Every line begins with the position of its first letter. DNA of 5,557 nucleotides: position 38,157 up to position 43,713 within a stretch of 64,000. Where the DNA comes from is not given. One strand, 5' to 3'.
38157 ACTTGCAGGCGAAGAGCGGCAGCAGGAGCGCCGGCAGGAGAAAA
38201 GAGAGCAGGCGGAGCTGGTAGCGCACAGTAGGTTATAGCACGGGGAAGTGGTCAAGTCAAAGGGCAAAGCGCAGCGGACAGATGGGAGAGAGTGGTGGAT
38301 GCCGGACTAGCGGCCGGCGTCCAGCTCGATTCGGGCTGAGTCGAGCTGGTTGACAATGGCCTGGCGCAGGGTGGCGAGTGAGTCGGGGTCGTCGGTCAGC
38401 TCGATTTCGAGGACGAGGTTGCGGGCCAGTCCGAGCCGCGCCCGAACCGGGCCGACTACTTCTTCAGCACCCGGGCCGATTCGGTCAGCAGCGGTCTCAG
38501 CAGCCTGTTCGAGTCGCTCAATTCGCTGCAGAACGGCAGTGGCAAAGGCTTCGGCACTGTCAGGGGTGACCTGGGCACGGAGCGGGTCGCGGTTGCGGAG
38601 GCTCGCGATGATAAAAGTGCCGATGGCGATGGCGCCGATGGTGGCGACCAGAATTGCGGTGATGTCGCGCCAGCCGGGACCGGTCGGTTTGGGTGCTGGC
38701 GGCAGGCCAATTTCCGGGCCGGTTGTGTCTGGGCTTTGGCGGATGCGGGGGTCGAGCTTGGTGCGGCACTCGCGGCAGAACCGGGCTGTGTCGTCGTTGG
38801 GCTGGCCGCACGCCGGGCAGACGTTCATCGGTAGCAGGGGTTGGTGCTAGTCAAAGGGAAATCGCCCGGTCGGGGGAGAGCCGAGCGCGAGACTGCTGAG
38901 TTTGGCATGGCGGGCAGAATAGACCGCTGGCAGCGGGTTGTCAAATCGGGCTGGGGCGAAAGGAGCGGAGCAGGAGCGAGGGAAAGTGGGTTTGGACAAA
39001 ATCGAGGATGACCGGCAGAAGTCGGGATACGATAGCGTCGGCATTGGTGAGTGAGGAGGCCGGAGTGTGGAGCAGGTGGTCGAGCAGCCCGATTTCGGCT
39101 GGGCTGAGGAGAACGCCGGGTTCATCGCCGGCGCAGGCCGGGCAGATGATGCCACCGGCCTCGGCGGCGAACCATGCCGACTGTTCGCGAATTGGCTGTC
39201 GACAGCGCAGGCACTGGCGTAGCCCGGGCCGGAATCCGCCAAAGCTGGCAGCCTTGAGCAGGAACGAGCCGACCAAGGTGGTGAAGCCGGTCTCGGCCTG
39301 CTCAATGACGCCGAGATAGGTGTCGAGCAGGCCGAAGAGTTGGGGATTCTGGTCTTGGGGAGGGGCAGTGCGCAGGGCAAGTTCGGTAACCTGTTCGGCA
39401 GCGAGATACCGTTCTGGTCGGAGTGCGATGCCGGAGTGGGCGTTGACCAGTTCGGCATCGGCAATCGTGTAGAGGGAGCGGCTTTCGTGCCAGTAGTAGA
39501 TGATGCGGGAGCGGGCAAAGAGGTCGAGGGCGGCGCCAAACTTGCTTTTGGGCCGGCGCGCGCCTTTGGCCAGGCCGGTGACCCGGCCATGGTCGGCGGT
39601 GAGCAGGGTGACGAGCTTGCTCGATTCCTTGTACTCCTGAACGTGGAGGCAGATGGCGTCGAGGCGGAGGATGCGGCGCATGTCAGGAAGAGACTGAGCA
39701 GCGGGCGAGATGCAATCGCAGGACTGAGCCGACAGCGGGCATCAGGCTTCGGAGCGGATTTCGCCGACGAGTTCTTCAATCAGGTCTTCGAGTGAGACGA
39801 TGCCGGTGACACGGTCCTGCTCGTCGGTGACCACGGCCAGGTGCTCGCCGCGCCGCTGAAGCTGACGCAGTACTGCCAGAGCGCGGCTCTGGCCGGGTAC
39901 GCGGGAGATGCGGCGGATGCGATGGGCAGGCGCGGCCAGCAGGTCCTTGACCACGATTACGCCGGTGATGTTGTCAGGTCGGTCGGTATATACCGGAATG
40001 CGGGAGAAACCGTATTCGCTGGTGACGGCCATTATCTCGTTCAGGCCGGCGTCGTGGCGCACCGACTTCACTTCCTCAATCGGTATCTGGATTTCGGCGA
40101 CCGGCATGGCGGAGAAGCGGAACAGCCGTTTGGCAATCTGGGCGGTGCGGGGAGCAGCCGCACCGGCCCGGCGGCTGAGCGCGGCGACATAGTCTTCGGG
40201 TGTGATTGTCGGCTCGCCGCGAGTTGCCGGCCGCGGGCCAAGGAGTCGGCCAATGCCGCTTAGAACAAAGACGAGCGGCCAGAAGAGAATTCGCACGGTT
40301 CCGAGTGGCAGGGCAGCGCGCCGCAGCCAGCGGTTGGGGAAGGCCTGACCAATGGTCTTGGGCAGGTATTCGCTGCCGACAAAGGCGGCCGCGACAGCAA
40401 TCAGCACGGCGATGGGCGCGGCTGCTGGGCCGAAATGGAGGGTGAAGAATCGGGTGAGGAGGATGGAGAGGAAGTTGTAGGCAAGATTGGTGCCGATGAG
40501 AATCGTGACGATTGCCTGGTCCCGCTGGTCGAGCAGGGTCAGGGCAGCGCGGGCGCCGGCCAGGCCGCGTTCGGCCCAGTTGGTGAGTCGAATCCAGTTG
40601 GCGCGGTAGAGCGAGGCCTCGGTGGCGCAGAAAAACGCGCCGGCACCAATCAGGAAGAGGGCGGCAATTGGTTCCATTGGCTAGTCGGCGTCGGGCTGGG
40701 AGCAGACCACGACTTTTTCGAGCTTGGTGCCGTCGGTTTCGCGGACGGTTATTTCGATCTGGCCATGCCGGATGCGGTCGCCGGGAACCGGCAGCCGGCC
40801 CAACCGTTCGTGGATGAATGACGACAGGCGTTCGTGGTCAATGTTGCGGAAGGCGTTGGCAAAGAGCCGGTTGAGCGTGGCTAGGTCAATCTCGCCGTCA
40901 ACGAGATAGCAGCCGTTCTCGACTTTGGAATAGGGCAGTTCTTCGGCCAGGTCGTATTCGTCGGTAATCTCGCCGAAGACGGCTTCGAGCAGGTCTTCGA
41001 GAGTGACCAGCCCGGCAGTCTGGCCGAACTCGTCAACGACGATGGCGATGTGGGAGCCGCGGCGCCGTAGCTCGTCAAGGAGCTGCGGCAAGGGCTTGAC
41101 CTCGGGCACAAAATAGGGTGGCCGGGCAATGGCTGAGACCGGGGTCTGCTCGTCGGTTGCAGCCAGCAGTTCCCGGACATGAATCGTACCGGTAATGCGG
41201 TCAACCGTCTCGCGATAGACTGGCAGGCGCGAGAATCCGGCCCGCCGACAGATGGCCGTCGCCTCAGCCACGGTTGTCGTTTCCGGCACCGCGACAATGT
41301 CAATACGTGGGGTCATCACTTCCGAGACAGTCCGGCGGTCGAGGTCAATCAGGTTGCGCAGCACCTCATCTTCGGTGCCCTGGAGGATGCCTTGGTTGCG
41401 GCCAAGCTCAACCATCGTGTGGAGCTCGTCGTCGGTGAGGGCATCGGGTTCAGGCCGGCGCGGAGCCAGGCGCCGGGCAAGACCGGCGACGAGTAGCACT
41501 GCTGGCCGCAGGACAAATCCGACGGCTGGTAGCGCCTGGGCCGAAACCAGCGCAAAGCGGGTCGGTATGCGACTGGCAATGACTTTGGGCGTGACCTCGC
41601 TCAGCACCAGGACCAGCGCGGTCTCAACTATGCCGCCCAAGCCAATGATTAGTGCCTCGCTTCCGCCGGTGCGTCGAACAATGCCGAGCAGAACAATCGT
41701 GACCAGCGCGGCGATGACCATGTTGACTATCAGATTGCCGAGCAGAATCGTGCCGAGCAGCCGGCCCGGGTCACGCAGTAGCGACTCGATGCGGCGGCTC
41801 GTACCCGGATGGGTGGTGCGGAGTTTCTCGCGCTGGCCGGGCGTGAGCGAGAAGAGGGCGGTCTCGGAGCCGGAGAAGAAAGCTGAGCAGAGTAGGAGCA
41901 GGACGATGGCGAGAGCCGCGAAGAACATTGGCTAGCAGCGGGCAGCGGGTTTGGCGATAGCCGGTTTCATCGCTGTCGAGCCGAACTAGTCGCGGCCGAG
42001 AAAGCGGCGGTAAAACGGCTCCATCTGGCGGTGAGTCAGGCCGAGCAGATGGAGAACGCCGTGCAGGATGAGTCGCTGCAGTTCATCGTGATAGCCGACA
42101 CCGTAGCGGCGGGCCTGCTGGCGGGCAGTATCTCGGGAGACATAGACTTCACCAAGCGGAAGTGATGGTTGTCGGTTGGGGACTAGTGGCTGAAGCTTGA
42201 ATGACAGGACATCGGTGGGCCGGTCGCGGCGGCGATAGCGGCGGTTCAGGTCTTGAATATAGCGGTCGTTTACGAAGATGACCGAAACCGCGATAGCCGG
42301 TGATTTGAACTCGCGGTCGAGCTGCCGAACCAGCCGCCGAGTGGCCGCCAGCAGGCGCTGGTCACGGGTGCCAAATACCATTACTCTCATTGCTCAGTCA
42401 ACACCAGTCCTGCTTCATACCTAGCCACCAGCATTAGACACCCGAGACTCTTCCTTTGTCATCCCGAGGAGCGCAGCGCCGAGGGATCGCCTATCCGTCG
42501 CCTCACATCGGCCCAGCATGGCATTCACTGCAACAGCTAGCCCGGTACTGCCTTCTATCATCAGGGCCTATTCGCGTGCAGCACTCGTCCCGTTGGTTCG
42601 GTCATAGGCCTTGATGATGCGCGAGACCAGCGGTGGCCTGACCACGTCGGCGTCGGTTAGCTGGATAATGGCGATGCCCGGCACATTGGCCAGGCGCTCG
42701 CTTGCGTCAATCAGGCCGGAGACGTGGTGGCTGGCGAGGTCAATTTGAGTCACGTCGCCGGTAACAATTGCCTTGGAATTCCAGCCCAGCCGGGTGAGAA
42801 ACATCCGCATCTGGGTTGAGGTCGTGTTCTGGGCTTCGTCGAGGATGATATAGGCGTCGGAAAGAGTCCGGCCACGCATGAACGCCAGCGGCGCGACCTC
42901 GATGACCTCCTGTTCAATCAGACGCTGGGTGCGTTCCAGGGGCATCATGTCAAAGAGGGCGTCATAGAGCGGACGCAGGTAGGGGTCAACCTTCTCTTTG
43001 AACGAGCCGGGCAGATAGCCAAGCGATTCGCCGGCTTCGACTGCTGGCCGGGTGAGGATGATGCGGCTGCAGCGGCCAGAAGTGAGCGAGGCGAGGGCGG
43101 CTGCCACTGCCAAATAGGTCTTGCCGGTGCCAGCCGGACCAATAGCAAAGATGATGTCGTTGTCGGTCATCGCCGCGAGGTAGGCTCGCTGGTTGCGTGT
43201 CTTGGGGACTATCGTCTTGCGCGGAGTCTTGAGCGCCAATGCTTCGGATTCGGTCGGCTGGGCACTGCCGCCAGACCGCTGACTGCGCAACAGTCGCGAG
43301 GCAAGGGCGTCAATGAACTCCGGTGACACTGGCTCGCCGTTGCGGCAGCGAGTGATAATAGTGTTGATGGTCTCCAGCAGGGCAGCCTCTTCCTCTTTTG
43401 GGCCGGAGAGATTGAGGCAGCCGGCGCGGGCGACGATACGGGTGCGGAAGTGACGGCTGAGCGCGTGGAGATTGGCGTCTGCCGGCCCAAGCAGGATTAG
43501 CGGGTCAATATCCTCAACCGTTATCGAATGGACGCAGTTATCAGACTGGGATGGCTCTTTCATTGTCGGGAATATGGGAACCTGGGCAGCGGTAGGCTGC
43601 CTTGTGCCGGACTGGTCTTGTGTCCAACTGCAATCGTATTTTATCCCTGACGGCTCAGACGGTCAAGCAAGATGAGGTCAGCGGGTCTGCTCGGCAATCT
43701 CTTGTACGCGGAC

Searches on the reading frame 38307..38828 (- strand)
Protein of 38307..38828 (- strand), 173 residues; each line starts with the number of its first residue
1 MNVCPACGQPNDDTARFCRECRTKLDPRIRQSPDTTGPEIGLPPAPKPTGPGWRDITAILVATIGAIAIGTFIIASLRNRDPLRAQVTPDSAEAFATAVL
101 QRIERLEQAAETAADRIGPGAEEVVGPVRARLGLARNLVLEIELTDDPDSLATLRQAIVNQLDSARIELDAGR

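Call 52: search_protein_families(library=pfam, proteins=[window:38307-38828:-], max_evalue=0.001)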
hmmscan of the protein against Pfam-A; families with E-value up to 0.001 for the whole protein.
window:38307-38828:- (173 aa): 5 families
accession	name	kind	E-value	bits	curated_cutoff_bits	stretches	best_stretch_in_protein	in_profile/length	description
PF24463.1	DUF7577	-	1.6e-06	28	28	1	3-21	4-22/27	Domain of unknown function (DUF7577)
PF12773.13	DZR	-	1.6e-05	25.4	27.3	1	4-26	1-23/45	Double zinc ribbon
PF13240.11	Zn_Ribbon_1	-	2.5e-05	24.3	25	1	4-21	2-19/23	zinc-ribbon domain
PF13248.11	Zn_ribbon_3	-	3.8e-05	23.4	27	1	1-23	2-24/26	zinc-ribbon domain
PF18912.6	DZR_2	-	0.00022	21.4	27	1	3-29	9-34/56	Double zinc ribbon domain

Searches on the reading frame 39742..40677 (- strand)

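Call 52: search_protein_families(library=pfam, proteins=[window:39742-40677:-], max_evalue=0.001)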
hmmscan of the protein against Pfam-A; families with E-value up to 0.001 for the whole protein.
window:39742-40677:- (311 aa): 2 families
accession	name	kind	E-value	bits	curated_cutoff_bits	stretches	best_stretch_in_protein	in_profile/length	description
PF01595.25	CNNM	-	1.9e-28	99.8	28.4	1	4-165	1-166/181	Cyclin M transmembrane N-terminal domain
PF00571.33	CBS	-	6.6e-14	52.4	24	2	197-250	3-55/57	CBS domain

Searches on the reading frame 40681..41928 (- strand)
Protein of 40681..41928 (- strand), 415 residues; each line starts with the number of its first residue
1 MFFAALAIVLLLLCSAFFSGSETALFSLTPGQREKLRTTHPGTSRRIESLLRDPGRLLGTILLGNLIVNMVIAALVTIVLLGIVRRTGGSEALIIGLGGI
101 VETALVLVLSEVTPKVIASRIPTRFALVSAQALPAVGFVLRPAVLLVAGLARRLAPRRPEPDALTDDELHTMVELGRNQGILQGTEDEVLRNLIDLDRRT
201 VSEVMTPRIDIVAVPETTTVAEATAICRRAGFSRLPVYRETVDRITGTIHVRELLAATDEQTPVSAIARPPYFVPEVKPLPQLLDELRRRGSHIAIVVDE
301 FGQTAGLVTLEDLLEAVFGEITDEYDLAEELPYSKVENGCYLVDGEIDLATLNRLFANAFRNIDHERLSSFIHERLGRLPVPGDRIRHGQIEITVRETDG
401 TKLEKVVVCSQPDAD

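Call 52: search_protein_families(library=pfam, proteins=[window:40681-41928:-], max_evalue=0.001)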
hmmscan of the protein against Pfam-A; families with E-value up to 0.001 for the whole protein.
window:40681-41928:- (415 aa): 3 families
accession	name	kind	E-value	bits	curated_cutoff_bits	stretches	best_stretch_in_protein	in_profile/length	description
PF01595.25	CNNM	-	1.2e-37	129.8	28.4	1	7-184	2-179/181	Cyclin M transmembrane N-terminal domain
PF00571.33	CBS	-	6.9e-18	65.2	24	2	201-257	1-54/57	CBS domain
PF03471.22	CorC_HlyC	-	3.8e-14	52.9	27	1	335-408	2-77/81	Transporter associated domain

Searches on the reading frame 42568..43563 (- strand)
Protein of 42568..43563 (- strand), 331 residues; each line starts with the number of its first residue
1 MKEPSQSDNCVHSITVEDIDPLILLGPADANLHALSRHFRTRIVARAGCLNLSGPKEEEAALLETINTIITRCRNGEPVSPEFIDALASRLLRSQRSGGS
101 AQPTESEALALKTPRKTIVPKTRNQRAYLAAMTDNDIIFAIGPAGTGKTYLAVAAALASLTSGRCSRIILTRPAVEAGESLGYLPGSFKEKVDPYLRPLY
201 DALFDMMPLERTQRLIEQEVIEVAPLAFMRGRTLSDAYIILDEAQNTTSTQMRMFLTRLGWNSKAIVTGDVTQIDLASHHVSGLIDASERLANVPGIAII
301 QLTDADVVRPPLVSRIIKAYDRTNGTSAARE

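Call 52: search_protein_families(library=pfam, proteins=[window:42568-43563:-], max_evalue=0.001)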
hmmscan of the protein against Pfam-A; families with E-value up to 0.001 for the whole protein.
window:42568-43563:- (331 aa): 7 families
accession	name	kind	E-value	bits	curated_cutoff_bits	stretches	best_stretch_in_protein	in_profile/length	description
PF02562.22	PhoH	-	5.5e-91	304.1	27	1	118-321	2-205/205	PhoH-like protein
PF13604.12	AAA_30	-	1.3e-06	28.8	27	1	124-274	5-128/191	AAA domain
PF13245.12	AAA_19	-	1.5e-05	25.6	25.1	1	128-274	4-129/134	AAA domain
PF13401.12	AAA_22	-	0.0005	20.8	27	0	135-259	5-106/130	AAA domain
PF01695.23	IstB_IS21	-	0.00058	19.9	24.1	1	132-168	89-125/238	IstB-like ATP binding protein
PF00270.35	DEAD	-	0.00059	20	26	0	122-173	1-53/167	DEAD/DEAH box helicase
PF13191.12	AAA_16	-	0.00076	20.5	32.6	0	136-254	25-151/167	AAA ATPase domain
